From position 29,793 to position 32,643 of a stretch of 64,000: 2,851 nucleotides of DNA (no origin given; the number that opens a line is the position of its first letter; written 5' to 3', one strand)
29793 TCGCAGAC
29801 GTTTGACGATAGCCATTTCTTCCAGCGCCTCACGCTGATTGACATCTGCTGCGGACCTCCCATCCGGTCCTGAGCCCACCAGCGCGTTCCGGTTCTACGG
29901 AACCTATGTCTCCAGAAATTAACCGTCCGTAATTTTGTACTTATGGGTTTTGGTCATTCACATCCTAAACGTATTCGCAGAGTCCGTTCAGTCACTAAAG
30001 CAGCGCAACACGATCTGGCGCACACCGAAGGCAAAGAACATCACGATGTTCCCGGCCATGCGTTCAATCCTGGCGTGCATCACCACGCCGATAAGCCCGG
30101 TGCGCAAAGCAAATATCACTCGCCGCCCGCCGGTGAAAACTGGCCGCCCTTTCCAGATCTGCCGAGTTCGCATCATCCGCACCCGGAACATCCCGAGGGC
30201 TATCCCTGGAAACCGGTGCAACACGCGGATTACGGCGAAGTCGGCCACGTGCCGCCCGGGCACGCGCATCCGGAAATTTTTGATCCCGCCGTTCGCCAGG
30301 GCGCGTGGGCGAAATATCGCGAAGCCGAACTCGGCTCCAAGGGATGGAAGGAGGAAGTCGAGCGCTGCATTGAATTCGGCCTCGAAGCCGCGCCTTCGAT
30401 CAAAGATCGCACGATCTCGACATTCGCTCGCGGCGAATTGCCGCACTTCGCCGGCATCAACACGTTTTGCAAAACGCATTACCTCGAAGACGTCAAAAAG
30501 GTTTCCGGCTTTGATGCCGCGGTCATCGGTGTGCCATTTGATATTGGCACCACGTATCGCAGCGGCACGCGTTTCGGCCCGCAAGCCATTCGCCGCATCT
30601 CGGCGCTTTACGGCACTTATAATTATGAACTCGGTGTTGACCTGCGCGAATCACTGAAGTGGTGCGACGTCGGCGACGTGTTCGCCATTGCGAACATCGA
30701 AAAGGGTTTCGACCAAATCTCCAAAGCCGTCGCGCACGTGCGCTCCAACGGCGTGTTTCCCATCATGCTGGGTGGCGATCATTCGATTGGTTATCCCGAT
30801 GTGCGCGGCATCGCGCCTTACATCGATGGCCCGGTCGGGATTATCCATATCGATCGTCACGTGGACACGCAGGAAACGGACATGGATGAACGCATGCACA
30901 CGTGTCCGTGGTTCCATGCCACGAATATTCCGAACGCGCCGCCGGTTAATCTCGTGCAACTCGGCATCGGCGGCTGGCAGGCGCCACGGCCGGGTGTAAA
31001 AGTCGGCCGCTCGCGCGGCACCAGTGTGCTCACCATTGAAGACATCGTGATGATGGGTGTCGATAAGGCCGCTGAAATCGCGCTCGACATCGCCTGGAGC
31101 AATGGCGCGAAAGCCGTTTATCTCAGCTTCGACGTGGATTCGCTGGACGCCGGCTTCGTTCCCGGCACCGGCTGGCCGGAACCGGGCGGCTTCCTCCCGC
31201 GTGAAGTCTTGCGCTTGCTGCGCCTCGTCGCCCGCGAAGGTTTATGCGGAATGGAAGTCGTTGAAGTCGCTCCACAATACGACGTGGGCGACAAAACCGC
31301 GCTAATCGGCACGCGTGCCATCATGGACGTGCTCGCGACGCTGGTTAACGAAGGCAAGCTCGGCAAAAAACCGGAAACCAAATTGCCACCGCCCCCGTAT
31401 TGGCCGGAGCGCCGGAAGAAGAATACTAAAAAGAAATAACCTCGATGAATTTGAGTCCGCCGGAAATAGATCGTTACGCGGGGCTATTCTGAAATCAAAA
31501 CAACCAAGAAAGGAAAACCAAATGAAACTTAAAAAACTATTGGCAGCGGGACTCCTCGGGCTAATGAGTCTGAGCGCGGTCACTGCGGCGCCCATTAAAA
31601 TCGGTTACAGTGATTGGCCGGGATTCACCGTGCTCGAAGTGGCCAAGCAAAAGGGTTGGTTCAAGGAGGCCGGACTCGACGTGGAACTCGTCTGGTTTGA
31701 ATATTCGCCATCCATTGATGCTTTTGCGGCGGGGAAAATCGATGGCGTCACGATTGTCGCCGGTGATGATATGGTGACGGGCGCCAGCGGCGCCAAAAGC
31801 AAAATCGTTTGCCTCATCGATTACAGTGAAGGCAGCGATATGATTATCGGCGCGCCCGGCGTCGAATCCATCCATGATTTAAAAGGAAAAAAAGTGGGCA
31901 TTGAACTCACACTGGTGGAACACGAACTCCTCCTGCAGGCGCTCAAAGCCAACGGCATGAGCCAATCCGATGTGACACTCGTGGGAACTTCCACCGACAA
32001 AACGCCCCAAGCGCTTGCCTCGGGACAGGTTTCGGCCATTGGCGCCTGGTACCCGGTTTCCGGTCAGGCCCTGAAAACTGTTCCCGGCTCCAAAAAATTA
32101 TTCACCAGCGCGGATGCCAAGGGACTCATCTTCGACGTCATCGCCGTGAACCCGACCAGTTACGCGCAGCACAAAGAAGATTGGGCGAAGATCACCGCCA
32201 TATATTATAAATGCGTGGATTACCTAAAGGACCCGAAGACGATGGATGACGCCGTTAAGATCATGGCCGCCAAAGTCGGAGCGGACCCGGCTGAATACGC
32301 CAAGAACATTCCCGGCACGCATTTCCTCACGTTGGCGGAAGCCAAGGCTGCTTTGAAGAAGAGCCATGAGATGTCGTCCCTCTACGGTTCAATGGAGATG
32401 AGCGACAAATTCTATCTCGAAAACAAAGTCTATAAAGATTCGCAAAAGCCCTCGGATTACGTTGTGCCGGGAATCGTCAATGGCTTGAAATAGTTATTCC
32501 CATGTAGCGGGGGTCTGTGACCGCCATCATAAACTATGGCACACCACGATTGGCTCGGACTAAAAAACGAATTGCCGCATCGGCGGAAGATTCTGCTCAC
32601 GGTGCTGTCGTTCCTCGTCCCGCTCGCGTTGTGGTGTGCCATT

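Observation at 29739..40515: Ureohydrolase + NitT/TauT ABC importer + Ni permease joined to a UreE-less urease operon: candidate Ni-dependent guanidine (amidino-compound) -> urea -> ammonia module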

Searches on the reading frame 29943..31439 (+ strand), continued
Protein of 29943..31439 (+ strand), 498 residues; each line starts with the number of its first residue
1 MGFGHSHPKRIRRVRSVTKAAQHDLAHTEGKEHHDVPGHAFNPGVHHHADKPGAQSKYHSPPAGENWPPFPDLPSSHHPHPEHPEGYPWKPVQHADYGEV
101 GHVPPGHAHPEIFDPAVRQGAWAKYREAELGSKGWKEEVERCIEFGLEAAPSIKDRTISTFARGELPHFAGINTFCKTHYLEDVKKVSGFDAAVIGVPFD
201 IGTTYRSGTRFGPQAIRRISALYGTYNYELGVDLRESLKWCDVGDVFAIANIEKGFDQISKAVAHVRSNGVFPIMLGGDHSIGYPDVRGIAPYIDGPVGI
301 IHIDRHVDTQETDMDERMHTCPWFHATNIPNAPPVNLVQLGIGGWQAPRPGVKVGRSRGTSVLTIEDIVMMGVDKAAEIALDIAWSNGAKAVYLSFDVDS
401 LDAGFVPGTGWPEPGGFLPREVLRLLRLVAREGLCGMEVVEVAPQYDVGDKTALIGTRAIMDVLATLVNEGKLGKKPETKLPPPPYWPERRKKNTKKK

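Call 25: find_encoding_contigs(protein=P0050, flank=8000, max_places=1)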
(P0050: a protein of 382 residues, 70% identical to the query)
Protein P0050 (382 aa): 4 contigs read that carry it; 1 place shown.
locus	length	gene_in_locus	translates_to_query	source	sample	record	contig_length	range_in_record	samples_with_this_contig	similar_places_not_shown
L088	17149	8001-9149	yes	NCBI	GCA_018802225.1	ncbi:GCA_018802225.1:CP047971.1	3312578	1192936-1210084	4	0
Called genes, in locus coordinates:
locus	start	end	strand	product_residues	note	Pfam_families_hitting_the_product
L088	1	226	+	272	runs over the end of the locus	PF00657:Lipase_GDSL, PF13472:Lipase_GDSL_2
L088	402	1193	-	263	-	PF04909:Amidohydro_2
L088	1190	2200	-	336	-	PF00291:PALP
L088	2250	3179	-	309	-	PF08240:ADH_N, PF00107:ADH_zinc_N, PF13602:ADH_zinc_N_2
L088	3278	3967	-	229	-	-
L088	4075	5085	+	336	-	PF08240:ADH_N, PF00107:ADH_zinc_N, PF13602:ADH_zinc_N_2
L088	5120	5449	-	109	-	PF13602:ADH_zinc_N_2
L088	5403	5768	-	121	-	PF00107:ADH_zinc_N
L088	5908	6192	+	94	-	-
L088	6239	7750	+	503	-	PF01425:Amidase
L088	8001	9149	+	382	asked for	PF00491:Arginase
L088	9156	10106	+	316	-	-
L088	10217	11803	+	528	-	PF00324:AA_permease, PF13520:AA_permease_2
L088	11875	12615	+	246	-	-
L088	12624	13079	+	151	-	PF00543:P-II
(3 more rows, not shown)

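Call 87: search_protein_families(library=pfam, max_evalue=0.001, proteins=[L019:11293-12786:+, L015:11194-12696:+, L063:14582-16195:+, L023:19045-19851:+])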
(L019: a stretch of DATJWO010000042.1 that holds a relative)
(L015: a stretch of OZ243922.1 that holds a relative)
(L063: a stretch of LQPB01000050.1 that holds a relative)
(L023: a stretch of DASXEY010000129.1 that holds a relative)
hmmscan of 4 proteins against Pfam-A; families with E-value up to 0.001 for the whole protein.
L019:11293-12786:+ (497 aa): 0 families

L015:11194-12696:+ (500 aa): 1 family
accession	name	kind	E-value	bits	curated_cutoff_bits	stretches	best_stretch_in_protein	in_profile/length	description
PF00474.23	SSF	-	6.1e-40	137.8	22.8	1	31-419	1-406/406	Sodium:solute symporter family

L063:14582-16195:+ (537 aa): 2 families
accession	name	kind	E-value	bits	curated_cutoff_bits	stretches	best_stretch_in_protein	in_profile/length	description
PF13520.12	AA_permease_2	-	2.6e-43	149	27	1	80-505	6-425/427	Amino acid permease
PF00324.27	AA_permease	-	3.5e-31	108.8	24.6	1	92-510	13-450/470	Amino acid permease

L023:19045-19851:+ (268 aa): 4 families
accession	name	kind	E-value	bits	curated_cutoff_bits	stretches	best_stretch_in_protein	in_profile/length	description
PF03861.19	ANTAR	-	7.6e-18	64.5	27.3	1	204-255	3-54/54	ANTAR domain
PF01590.32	GAF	-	4.2e-15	56.9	22.4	1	48-185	2-133/133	GAF domain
PF13185.12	GAF_2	-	2e-14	54.4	28.6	1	46-185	2-135/136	GAF domain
PF13492.12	GAF_3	-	5e-09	37.1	27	1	47-186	1-128/129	GAF domain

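Call 90: predict_structure(alignment_id=A2)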
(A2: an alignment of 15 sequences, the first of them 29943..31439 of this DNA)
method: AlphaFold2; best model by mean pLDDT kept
length: 498 residues; sequences in the alignment: 15
mean_pLDDT: 54.3   pTM: 0.58
mean pLDDT of the five models: 54.3, 53.4, 53.1, 51.6, 50.5
residues with pLDDT >= 90: 15; 70-90: 140; 50-70: 76; < 50: 267
segments of 3 or more residues with pLDDT < 50: 1-80, 84-100, 102-172, 200-211, 224-232, 307-327, 343-357, 404-414, 443-448, 476-498
pLDDT, mean of each block of 10 residues (from residue 1): 25 32 38 41 35 30 31 38 46 43 40 33 38 42 34 27 28 60 77 74 34 59 45 63 67 70 84 76 68 86 62 36 50 79 45 43 74 85 86 81 47 54 86 87 46 75 86 54 36 35
secondary structure, 60 per line:
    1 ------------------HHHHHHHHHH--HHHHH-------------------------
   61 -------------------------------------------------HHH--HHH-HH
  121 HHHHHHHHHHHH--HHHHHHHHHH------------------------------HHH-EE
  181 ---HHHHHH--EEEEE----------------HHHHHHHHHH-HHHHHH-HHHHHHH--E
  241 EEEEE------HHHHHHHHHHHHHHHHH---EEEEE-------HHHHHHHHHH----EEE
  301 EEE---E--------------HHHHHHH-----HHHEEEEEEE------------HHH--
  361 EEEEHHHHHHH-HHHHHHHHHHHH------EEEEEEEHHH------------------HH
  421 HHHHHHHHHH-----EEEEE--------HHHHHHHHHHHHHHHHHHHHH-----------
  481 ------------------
elements in order: H19-28 H31-35 H119-132 H135-144 H184-189 E192-196 H213-222 H224-229 H231-237 E240-245 H252-268 E272-276 H284-293 E298-303 H322-328 E337-343 E361-364 H365-371 H373-384 E391-397 H419-430 E436-440 H449-469

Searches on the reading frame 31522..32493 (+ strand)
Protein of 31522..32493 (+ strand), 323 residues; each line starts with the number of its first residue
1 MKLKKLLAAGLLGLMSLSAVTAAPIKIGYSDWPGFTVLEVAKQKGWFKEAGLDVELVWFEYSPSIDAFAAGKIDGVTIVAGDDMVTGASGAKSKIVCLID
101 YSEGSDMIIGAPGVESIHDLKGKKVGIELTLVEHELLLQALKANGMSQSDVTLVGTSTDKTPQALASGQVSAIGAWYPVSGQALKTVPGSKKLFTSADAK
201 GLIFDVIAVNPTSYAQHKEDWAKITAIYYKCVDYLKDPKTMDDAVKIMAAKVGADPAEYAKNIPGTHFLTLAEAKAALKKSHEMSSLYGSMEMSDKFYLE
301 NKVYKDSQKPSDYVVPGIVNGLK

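Call 3: search_protein_families(library=pfam, proteins=[window:31522-32493:+])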
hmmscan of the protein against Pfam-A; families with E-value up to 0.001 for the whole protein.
window:31522-32493:+ (323 aa): 3 families
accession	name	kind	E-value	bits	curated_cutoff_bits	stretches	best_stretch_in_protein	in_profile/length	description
PF09084.16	NMT1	-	4.5e-22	79.4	20.5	1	33-236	2-210/216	NMT1/THI5 like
PF13379.11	NMT1_2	-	3.8e-12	47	24.7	1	23-248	6-251/252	NMT1-like family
PF16868.10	NMT1_3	-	0.00028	21.1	27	0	113-175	102-166/289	NMT1-like family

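Call 7: search_protein_families(library=ncbifam, proteins=[window:31522-32493:+])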
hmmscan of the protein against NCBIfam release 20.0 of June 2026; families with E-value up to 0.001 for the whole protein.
window:31522-32493:+ (323 aa): 6 families
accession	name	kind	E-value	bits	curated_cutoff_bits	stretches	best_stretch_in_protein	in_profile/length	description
TIGR01728.1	SsuA_fam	subfamily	1.5e-38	132.7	163.5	1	25-305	1-275/290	aliphatic sulfonate ABC transporter substrate-binding protein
TIGR03427.1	ABC_peri_uca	equivalog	3.2e-36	125.1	333.9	1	26-314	5-295/328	putative urea ABC transporter substrate-binding protein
NF008588.0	PRK11553.1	subfamily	4.7e-09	35.6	299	1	5-278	6-284/319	aliphatic sulfonate ABC transporter substrate-binding protein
TIGR01729.1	taurine_ABC_bnd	equivalog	3.1e-08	33.4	304.25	1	45-274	20-256/300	taurine ABC transporter substrate-binding protein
NF040735.1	SBP_SaoX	equivalog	7.2e-07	28.6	300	1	25-184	5-164/330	ABC transporter substrate-binding subunit SaoX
TIGR02122.1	TRAP_TAXI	subfamily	2.1e-05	23.6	84.35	1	113-173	132-194/320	TAXI family TRAP transporter solute-binding subunit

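Call 31: search_solved_structures(query=window:31522-32493:+, max_evalue=0.001, show_alignments=1)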
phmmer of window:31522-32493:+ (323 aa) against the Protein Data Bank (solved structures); distinct sequences matched with E-value up to 0.001: 5.
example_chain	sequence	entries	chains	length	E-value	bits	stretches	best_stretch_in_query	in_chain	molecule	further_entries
3e4r_A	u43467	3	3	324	4.5e-10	42.4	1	19-203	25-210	Nitrate transport protein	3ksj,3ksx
3qsl_A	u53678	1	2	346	5.4e-07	32.2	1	25-181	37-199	Putative exported protein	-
4zv1_A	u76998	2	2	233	6.2e-05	25.5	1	27-148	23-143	AncQR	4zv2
2x26_A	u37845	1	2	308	0.00012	24.5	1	38-198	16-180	PERIPLASMIC ALIPHATIC SULPHONATES-BINDING PROTEIN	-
4zef_A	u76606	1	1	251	0.00027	23.4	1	31-183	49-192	Amino acid ABC transporter amino acid-binding/permease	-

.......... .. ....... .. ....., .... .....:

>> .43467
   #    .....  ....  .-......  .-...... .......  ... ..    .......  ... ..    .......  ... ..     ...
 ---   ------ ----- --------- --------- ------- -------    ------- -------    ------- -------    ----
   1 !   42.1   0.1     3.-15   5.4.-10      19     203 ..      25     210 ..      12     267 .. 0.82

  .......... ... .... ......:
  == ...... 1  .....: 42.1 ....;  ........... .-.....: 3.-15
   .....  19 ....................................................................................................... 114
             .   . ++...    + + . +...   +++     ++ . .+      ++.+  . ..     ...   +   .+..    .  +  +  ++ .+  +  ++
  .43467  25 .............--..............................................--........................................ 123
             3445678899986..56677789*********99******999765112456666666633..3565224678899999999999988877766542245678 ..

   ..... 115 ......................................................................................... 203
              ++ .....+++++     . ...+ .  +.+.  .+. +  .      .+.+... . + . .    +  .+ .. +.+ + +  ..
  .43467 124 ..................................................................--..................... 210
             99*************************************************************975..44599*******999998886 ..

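Call 40: find_homologous_proteins(query=window:31522-32493:+, max_evalue=1e-10)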
Query window:31522-32493:+ (323 aa): 4919 proteins with E <= 1e-10 among 8000 candidates; the best 120 are listed.
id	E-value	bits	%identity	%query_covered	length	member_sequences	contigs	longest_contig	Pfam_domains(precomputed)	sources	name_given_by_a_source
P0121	1.2e-195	667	92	100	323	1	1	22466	PF13379.12,PF09084.17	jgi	jgi:NitT/TauT family transport system substrate-binding protein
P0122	4.0e-195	665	93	100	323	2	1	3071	PF13379.12,PF09084.17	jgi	jgi:NitT/TauT family transport system substrate-binding protein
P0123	9.1e-195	664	92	100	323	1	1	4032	PF13379.12,PF09084.17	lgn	-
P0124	5.6e-194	661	93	100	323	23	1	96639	PF13379.12,PF09084.17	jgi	jgi:NitT/TauT family transport system substrate-binding protein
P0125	1.2e-193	660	92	100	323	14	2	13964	PF13379.12,PF09084.17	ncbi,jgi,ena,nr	ncbi:MAG TPA: ABC transporter substrate-binding protein [Verrucomicrobiae bacterium]|nr:ABC transpor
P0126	2.2e-193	659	91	100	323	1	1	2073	PF13379.12,PF09084.17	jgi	jgi:NitT/TauT family transport system substrate-binding protein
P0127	4.0e-192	655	90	100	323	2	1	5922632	PF13379.12,PF09084.17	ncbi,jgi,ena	jgi:NitT/TauT family transport system substrate-binding protein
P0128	6.4e-192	654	90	100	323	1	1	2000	PF13379.12,PF09084.17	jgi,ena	-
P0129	9.9e-191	651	90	100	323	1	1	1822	PF13379.12,PF09084.17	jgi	jgi:NitT/TauT family transport system substrate-binding protein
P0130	1.0e-190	650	89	100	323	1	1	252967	PF13379.12,PF09084.17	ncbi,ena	-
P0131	2.0e-190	649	89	100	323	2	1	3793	PF13379.12,PF09084.17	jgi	-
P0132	3.2e-190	649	90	100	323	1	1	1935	PF13379.12,PF09084.17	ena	-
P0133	7.0e-190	648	90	100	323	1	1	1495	PF13379.12,PF09084.17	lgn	-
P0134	2.0e-187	640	88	100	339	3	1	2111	PF13379.12,PF09084.17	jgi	jgi:NitT/TauT family transport system substrate-binding protein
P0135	4.2e-186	635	87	100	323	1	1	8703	PF13379.12,PF09084.17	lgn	-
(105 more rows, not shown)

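Call 42: find_encoding_contigs(protein=P0127, flank=10000, max_places=2)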
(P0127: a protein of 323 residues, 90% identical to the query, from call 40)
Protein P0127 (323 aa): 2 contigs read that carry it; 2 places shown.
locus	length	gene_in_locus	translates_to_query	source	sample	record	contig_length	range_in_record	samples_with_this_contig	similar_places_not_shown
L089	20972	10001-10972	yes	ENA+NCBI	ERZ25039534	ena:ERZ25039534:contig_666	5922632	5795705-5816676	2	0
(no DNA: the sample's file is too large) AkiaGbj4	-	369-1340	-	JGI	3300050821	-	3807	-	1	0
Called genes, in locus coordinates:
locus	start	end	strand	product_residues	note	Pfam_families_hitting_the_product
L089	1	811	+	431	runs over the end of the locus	PF13433:Peripla_BP_5, PF13458:Peripla_BP_6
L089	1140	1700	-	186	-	-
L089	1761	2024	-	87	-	-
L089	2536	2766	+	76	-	-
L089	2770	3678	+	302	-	PF02653:BPD_transp_2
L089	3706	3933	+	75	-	-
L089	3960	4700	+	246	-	PF02463:SMC_N (faint), PF00005:ABC_tran, PF13304:AAA_21 (faint), PF12399:BCA_ABC_TP_C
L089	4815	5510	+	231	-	PF00005:ABC_tran, PF13304:AAA_21 (faint)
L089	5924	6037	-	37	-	-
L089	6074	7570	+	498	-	PF00491:Arginase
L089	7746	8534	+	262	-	PF02633:Creatininase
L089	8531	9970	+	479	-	PF00120:Gln-synt_C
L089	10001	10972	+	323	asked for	PF13379:NMT1_2, PF09084:NMT1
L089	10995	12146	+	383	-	PF00528:BPD_transp_1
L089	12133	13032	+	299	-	PF20703:nSTAND1 (faint), PF00005:ABC_tran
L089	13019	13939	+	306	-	PF01522:Polysacc_deac_1, PF10096:DUF2334 (weak)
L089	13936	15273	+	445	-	PF00355:Rieske, PF00848:Ring_hydroxyl_A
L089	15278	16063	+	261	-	PF03781:FGE-sulfatase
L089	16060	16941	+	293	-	-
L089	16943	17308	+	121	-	-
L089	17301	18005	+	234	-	PF13386:DsbD_2 (weak)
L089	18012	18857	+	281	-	PF01774:UreD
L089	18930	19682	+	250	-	PF00547:Urease_gamma, PF00699:Urease_beta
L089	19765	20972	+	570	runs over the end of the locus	PF00449:Urease_alpha, PF01979:Amidohydro_1, PF07969:Amidohydro_3 (weak)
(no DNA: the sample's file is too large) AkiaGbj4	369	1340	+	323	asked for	PF13379:NMT1_2, PF09084:NMT1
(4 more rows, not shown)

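Call 43: find_encoding_contigs(protein=P0124, flank=10000, max_places=2)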
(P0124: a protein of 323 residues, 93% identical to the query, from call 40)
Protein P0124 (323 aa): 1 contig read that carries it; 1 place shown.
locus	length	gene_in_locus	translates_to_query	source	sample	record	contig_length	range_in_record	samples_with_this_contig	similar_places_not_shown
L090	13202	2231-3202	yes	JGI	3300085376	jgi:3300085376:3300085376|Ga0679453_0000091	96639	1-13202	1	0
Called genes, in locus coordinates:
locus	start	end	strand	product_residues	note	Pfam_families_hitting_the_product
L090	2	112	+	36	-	?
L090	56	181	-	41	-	-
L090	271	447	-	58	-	-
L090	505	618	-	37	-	-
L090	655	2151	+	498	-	PF00491:Arginase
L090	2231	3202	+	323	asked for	PF13379:NMT1_2, PF09084:NMT1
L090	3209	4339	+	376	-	PF00528:BPD_transp_1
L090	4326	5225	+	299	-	PF00005:ABC_tran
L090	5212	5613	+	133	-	-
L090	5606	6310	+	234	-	PF13386:DsbD_2 (weak)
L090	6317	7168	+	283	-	PF01774:UreD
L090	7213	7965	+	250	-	PF00547:Urease_gamma, PF00699:Urease_beta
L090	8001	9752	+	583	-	PF00449:Urease_alpha, PF01979:Amidohydro_1, PF07969:Amidohydro_3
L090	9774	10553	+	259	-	PF01730:UreF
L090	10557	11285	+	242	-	PF03308:MeaB (faint), PF02492:cobW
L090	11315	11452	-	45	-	PF00580:UvrD-helicase (weak)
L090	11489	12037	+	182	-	PF01243:PNPOx_N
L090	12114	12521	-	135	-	-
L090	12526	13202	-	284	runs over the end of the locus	PF28239:Npun_R2479 (weak)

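Call 87: search_protein_families(library=pfam, max_evalue=0.001, proteins=[L089:16060-16941:+])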
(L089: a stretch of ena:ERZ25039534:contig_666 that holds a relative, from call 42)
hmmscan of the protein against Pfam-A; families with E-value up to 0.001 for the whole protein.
L089:16060-16941:+ (293 aa): 0 families
